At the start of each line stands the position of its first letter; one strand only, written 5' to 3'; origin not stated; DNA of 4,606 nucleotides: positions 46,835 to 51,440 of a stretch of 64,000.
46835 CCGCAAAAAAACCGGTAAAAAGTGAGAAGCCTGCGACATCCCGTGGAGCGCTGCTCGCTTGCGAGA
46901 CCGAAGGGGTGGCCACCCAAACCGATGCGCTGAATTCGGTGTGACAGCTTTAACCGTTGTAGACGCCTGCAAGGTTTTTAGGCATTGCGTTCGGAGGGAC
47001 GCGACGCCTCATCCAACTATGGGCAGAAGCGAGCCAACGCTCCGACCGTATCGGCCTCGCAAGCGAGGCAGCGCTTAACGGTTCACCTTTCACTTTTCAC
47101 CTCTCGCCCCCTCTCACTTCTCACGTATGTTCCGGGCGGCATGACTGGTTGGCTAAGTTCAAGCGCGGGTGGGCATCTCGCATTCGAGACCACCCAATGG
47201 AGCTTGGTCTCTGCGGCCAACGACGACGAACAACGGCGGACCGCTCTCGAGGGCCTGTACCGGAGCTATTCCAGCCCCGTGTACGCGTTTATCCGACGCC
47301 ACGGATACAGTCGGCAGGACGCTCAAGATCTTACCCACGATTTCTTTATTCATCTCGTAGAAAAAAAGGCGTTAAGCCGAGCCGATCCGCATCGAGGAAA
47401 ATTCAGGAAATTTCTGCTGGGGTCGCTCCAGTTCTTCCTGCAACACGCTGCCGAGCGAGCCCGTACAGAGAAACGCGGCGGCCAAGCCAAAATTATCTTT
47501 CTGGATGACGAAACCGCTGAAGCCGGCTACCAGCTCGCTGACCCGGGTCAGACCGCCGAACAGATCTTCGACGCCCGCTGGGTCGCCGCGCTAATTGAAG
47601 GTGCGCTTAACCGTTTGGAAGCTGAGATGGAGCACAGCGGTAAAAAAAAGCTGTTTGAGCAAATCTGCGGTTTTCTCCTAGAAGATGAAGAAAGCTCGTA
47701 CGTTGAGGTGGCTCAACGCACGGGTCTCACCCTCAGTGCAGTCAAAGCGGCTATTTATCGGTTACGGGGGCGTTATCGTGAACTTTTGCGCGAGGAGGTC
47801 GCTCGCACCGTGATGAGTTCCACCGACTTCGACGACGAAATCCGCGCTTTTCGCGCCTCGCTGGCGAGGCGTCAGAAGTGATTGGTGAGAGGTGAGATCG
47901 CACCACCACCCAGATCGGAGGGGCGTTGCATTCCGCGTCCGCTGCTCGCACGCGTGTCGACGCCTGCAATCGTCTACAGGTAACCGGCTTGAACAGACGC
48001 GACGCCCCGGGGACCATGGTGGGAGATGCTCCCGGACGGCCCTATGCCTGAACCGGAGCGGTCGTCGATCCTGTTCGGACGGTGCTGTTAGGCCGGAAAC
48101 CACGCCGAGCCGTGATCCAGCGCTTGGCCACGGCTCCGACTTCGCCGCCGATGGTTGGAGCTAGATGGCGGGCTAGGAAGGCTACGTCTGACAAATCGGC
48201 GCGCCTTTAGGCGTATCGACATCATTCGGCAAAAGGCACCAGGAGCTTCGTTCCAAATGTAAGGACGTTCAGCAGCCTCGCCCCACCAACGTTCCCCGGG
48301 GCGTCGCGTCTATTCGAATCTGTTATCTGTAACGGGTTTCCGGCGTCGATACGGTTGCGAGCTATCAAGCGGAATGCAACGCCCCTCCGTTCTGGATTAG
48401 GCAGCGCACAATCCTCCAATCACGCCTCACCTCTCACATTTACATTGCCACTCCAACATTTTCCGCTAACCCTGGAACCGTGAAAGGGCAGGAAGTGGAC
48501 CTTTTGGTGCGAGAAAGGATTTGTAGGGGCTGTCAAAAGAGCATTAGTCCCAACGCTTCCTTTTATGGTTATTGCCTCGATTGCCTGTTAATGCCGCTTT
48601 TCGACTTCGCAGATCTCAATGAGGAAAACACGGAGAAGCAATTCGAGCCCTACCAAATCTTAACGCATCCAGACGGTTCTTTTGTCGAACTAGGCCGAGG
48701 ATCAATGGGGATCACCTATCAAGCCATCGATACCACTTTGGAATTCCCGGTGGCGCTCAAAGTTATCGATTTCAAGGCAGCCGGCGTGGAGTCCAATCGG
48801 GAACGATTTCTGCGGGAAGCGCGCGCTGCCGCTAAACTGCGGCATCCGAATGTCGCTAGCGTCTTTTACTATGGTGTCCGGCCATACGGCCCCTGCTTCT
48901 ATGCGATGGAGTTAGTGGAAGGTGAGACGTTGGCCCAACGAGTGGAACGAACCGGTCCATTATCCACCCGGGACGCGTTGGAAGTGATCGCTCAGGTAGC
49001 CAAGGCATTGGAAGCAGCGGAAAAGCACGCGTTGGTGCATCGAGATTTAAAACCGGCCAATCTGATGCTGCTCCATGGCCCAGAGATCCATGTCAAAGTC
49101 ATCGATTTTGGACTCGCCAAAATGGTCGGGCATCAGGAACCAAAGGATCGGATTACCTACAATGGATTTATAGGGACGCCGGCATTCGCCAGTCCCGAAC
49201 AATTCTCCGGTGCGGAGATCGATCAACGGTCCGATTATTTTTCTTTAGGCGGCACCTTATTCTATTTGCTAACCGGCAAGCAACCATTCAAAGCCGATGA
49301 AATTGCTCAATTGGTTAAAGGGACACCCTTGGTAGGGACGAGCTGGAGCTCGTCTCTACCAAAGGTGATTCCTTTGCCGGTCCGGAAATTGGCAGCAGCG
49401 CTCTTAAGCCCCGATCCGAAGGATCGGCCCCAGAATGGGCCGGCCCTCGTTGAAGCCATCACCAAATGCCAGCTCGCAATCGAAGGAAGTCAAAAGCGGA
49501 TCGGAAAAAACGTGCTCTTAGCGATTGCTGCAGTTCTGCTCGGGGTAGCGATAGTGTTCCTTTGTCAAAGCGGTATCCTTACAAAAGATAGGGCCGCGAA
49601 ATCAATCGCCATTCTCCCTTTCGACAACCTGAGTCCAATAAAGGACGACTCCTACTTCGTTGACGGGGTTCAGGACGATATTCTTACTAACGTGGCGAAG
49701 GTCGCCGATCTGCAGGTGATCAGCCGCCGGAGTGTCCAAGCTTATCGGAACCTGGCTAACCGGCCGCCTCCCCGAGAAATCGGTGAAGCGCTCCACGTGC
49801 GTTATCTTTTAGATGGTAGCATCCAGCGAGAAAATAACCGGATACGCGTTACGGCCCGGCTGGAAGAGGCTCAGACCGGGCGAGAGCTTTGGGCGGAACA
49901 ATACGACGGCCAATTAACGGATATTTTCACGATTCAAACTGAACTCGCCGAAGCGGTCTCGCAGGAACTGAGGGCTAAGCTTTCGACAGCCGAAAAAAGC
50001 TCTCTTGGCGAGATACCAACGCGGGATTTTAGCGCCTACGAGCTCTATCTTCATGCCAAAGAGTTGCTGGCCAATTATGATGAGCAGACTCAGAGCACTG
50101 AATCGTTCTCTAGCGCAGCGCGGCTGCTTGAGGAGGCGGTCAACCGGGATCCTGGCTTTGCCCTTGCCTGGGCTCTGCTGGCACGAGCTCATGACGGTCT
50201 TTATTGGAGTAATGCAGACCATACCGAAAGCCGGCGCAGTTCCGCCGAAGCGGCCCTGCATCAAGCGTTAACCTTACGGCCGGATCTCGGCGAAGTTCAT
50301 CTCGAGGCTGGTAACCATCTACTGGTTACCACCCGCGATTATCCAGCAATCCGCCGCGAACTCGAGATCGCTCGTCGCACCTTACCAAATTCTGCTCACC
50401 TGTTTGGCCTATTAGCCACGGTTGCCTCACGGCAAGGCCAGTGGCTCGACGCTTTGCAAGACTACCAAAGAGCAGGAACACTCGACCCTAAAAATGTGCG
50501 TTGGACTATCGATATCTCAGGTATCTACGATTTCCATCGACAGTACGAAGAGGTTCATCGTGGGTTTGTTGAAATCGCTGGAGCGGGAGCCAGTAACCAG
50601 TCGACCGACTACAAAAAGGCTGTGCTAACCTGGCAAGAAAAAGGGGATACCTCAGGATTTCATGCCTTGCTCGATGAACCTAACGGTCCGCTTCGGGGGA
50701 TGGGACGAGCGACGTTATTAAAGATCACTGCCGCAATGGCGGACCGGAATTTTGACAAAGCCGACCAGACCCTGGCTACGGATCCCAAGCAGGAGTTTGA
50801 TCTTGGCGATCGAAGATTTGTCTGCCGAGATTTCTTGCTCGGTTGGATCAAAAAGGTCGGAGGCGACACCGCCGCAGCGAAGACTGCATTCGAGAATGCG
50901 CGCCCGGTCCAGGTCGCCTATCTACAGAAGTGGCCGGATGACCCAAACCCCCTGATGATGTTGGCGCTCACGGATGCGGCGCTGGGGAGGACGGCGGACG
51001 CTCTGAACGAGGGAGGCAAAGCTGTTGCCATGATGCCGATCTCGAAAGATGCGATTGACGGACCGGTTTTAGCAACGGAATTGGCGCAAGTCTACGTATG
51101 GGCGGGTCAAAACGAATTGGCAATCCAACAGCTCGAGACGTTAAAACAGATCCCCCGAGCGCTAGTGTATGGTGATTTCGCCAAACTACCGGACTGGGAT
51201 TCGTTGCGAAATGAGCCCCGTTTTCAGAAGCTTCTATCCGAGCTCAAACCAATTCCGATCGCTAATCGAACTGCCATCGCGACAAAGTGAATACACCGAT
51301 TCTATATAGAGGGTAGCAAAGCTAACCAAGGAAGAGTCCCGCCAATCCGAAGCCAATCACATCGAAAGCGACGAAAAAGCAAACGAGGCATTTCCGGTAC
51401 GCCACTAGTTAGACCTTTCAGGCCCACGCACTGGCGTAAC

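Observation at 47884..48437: An ~554-bp hairpin (MITE-like) element inserted between sigma2 and its kinase; a new repeat family with ~130-145-bp arms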

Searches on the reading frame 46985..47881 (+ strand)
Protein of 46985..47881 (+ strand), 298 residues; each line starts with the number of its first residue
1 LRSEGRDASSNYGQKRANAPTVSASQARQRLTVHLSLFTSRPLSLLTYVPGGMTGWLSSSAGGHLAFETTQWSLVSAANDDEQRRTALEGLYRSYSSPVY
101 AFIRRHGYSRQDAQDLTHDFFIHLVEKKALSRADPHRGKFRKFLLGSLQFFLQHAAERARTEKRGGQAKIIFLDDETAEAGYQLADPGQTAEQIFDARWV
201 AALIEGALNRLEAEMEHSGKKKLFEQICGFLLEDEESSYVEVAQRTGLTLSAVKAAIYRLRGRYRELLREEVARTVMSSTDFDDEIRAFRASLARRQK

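Call 19: search_protein_families(library=pfam, proteins=[window:46985-47881:+])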
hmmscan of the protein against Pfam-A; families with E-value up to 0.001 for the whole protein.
window:46985-47881:+ (298 aa): 2 families
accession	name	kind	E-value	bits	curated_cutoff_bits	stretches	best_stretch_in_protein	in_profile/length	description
PF04542.20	Sigma70_r2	-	4.9e-06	26.7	24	1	91-145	1-54/71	Sigma-70 region 2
PF08281.18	Sigma70_r4_2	-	0.00077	19.5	25.7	0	231-261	20-51/54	Sigma-70, region 4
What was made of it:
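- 47141..47881 (+): sigma2 (ECF-type sigma factor, 246 aa). Its last codons and its TGA stop (47879-47881) lie in the element's first heptamer. Pfam Sigma70_r2/r4_2 (call 19).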

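Call 31: find_encoding_contigs(protein=window:47141-47881:+, flank=6000, max_places=6)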
Protein window:47141-47881:+ (246 aa): 4 contigs read that carry it; 4 places shown.
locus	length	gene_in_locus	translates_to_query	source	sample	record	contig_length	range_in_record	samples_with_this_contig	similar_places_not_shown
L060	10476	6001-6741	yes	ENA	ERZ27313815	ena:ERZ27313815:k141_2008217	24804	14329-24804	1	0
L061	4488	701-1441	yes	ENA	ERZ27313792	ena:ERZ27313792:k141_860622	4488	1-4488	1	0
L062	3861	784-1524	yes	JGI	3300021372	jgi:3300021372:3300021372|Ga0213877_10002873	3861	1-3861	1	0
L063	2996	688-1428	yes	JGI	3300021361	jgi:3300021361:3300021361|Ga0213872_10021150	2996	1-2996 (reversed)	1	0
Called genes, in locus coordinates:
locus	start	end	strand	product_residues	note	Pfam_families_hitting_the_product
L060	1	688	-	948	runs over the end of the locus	PF00082:Peptidase_S8 (weak)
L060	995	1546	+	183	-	PF07081:DUF1349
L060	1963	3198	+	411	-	PF13668:Ferritin_2 (faint)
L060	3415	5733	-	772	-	PF09286:Pro-kuma_activ, PF00082:Peptidase_S8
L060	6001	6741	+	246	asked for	PF04542:Sigma70_r2 (weak)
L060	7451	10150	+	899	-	PF00069:Pkinase, PF01636:APH (faint), PF07714:PK_Tyr_Ser-Thr, PF13424:TPR_12 (faint), PF07719:TPR_2 (faint), PF14559:TPR_19 (faint)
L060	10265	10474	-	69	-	?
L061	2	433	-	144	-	?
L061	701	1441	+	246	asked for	PF04542:Sigma70_r2 (weak)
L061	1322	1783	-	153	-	-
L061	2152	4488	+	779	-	?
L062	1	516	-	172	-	?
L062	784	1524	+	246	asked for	PF04542:Sigma70_r2 (weak)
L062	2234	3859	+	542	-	?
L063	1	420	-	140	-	?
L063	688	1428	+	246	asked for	PF04542:Sigma70_r2 (weak)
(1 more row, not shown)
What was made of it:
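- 47141..47881 (+): The exact protein is found on four contigs (call 31).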

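Call 33: find_homologous_proteins(query=window:47141-47881:+, max_evalue=1e-30)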
Query window:47141-47881:+ (246 aa): 2866 proteins with E <= 1e-30 among 3817 candidates; the best 120 are listed.
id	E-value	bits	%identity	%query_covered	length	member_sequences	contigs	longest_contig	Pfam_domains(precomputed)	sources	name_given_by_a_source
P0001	1.9e-145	501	94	100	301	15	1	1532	PF04542.21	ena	-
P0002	2.2e-143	494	92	99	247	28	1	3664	PF04542.21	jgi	-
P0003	5.7e-139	479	89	100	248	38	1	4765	PF04542.21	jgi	jgi:RNA polymerase sigma factor (sigma-70 family)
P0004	1.0e-138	479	89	100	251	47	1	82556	PF04542.21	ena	-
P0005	8.2e-137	472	89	100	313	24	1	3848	PF04542.21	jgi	jgi:RNA polymerase sigma factor (sigma-70 family)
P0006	1.5e-133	462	87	100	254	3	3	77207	PF04542.21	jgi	-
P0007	9.6e-124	430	81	100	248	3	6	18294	PF04542.21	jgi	jgi:DNA-directed RNA polymerase specialized sigma24 family protein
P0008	1.6e-123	429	81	100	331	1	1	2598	PF04542.21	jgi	jgi:RNA polymerase sigma factor (sigma-70 family)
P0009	9.1e-119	413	79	98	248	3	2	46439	PF04542.21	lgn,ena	-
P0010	4.9e-116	404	78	100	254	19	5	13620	PF04542.21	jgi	jgi:RNA polymerase sigma factor (sigma-70 family)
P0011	4.6e-113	395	74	100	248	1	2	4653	PF04542.21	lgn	-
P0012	7.9e-111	387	75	98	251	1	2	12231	PF04542.21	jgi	jgi:RNA polymerase sigma factor (sigma-70 family)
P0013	7.7e-110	384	72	100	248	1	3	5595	PF04542.21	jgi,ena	-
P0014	9.1e-110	384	71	99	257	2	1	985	-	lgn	-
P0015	1.1e-109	384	71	99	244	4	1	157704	PF04542.21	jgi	jgi:RNA polymerase sigma factor (sigma-70 family)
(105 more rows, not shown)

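Call 34: find_encoding_contigs(protein=P0004, flank=5000, max_places=2)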
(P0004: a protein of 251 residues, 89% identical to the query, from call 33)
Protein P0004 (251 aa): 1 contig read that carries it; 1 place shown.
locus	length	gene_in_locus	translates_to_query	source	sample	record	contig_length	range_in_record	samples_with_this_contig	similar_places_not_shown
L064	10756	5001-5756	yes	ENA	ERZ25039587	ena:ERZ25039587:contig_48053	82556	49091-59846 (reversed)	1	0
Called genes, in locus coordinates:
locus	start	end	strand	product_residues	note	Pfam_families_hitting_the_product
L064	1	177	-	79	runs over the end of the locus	PF22513:FitA-like_RHH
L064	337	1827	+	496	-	PF03976:PPK2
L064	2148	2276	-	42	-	PF15590:Imm27 (weak)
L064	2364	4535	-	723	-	PF09286:Pro-kuma_activ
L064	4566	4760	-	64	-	-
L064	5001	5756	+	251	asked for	PF04542:Sigma70_r2 (weak)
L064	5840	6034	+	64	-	-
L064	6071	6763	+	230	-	-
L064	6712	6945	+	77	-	-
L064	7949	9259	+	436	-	PF13431:TPR_17 (faint), PF14559:TPR_19 (faint)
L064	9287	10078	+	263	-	-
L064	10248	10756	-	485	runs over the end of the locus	PF14312:FG-GAP_2 (weak)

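Call 35: find_encoding_contigs(protein=P0006, flank=5000, max_places=2)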
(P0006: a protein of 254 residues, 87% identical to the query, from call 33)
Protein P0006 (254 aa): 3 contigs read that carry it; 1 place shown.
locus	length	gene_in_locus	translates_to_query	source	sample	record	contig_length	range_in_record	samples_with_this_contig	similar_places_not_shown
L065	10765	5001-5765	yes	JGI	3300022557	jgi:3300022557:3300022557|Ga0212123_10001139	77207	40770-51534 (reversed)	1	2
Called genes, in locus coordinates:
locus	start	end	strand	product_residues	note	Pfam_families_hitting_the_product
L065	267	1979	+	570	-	PF00916:Sulfate_transp, PF01740:STAS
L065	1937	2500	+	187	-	-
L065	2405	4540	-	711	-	PF09286:Pro-kuma_activ, PF00082:Peptidase_S8 (weak)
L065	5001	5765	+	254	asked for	PF04542:Sigma70_r2 (weak)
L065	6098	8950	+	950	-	PF00069:Pkinase, PF01636:APH (faint), PF07714:PK_Tyr_Ser-Thr, PF14559:TPR_19 (faint)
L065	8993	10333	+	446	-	-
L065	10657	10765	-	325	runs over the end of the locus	PF10604:Polyketide_cyc2 (faint), PF08327:AHSA1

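Call 36: find_encoding_contigs(protein=P0007, flank=5000, max_places=2)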
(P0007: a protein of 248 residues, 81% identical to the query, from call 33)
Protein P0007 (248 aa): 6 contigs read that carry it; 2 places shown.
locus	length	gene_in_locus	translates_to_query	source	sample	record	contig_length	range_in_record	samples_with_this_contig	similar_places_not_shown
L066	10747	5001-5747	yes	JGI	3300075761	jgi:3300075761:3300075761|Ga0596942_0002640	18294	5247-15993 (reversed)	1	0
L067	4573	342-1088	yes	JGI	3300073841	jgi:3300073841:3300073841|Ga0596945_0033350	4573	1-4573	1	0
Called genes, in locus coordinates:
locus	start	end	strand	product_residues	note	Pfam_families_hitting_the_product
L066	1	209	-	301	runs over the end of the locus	-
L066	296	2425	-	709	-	PF09286:Pro-kuma_activ, PF00041:fn3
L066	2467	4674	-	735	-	PF09286:Pro-kuma_activ, PF00041:fn3 (weak)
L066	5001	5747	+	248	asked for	PF04542:Sigma70_r2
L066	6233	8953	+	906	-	PF00069:Pkinase, PF01636:APH (faint), PF07714:PK_Tyr_Ser-Thr, PF13428:TPR_14 (faint), PF07719:TPR_2 (faint), PF13414:TPR_11 (faint)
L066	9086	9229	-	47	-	-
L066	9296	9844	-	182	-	PF13302:Acetyltransf_3, PF00583:Acetyltransf_1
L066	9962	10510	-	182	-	PF13328:HD_4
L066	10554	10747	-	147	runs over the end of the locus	PF01850:PIN (weak)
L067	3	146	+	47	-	?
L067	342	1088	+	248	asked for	PF04542:Sigma70_r2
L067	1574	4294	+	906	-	PF00069:Pkinase, PF01636:APH (faint), PF07714:PK_Tyr_Ser-Thr, PF13428:TPR_14 (faint), PF07719:TPR_2 (faint), PF13414:TPR_11 (faint)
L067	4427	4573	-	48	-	?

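Call 37: find_encoding_contigs(protein=P0009, flank=5000, max_places=2)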
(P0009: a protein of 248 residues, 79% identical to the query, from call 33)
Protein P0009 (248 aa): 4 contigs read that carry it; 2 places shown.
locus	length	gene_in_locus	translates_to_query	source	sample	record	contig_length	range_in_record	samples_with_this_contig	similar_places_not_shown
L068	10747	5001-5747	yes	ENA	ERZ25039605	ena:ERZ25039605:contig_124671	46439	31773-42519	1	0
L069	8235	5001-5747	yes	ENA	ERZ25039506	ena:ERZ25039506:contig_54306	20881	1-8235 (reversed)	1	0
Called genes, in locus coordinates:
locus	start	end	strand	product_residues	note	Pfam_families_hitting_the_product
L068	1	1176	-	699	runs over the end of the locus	PF09286:Pro-kuma_activ, PF00082:Peptidase_S8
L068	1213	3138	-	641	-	PF09286:Pro-kuma_activ, PF00082:Peptidase_S8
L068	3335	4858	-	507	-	PF14312:FG-GAP_2 (weak)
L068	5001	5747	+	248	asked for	PF04542:Sigma70_r2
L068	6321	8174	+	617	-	PF13431:TPR_17 (faint), PF00515:TPR_1 (faint), PF13414:TPR_11 (faint), PF13428:TPR_14 (faint), PF14559:TPR_19 (faint)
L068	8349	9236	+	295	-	PF00106:adh_short, PF01370:Epimerase (weak), PF08659:KR, PF13460:NAD_binding_10, PF13561:adh_short_C2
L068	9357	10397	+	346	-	PF12625:Arabinose_bd, PF00165:HTH_AraC (faint), PF12833:HTH_18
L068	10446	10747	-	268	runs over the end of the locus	PF04454:Linocin_M18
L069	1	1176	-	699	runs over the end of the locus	PF09286:Pro-kuma_activ, PF00082:Peptidase_S8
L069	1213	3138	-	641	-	PF09286:Pro-kuma_activ, PF00082:Peptidase_S8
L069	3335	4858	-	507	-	PF14312:FG-GAP_2 (weak)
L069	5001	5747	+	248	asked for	PF04542:Sigma70_r2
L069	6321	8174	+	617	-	PF13431:TPR_17 (faint), PF00515:TPR_1 (faint), PF13414:TPR_11 (faint), PF13428:TPR_14 (faint), PF14559:TPR_19 (faint)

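Call 42: search_protein_families(library=pfam, proteins=[L064:5840-6034:+, L064:6071-6763:+, L064:6712-6945:+], max_evalue=0.01)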
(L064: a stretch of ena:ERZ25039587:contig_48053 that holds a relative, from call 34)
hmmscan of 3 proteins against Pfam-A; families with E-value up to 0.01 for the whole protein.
L064:5840-6034:+ (64 aa): 0 families

L064:6071-6763:+ (230 aa): 1 family
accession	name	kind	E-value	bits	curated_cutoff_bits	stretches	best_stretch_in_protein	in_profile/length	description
PF01548.23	DEDD_Tnp_IS110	-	0.00027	21.2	29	1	7-93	57-142/155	Transposase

L064:6712-6945:+ (77 aa): 0 families

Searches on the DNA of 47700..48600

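Call 11: search_rna_families(source=window, start=47700, end=48600, threshold=evalue, max_evalue=5)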
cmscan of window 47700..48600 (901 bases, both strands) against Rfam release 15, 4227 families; matches with E-value up to 5: 1.
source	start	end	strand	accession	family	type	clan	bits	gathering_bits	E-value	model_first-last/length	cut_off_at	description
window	48528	48578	+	RF01626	ceN30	Gene; snRNA; snoRNA; CD-box;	-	16.6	65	2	1-73/73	no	Caenorhabditis snoRNA ceN30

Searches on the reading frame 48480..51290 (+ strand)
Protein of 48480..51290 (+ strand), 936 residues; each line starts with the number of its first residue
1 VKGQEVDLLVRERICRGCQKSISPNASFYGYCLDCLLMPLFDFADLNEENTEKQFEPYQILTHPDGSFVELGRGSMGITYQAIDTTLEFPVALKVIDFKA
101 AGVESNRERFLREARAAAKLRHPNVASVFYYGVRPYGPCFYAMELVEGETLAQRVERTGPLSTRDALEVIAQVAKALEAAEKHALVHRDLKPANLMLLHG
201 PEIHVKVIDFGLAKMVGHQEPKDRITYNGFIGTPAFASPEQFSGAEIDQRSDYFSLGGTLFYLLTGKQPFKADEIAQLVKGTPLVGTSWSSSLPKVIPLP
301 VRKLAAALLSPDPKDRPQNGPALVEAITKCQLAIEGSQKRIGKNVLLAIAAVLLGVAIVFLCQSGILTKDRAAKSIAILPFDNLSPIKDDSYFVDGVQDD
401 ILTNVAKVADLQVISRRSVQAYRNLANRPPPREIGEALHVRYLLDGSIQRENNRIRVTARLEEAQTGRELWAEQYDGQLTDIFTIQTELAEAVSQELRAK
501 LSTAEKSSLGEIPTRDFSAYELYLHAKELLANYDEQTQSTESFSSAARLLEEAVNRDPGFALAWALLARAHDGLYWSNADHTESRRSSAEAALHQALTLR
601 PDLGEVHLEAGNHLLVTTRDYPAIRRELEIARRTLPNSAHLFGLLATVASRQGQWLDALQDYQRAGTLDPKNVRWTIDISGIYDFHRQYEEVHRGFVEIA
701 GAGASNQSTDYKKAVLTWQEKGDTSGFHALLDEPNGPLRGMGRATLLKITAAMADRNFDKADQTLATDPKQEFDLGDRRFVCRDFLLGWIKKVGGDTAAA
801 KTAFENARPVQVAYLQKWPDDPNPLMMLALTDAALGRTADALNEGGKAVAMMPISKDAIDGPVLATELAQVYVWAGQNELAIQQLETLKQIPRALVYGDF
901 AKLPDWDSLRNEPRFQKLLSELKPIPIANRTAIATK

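Call 19: search_protein_families(library=pfam, proteins=[window:48480-51290:+])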
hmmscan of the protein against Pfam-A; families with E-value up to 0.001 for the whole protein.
window:48480-51290:+ (936 aa): 9 families
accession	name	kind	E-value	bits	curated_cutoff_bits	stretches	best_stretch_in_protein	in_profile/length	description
PF00069.31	Pkinase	-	4.7e-42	144.6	31.7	1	70-318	6-253/263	Protein kinase domain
PF07714.23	PK_Tyr_Ser-Thr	-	2.5e-25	89.7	23.1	1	70-318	6-250/258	Protein tyrosine and serine/threonine kinase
PF14559.12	TPR_19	-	3.5e-12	46.9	25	0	543-571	7-35/68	Tetratricopeptide repeat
PF01636.29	APH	-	1.7e-06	28.4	23.2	1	166-214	150-198/239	Phosphotransferase enzyme family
PF07719.23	TPR_2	-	7.8e-06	26.1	27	0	644-672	6-34/34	Tetratricopeptide repeat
PF13424.12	TPR_12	-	2.5e-05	24.8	30.1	0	627-665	29-71/77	Tetratricopeptide repeat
PF13431.12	TPR_17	-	0.00021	21.7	24.4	0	549-572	1-24/34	Tetratricopeptide repeat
PF13414.12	TPR_11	-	0.00034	20.7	26.8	0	652-673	7-28/42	TPR repeat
PF13428.12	TPR_14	-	0.00043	21.1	23.5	0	541-570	15-44/44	Tetratricopeptide repeat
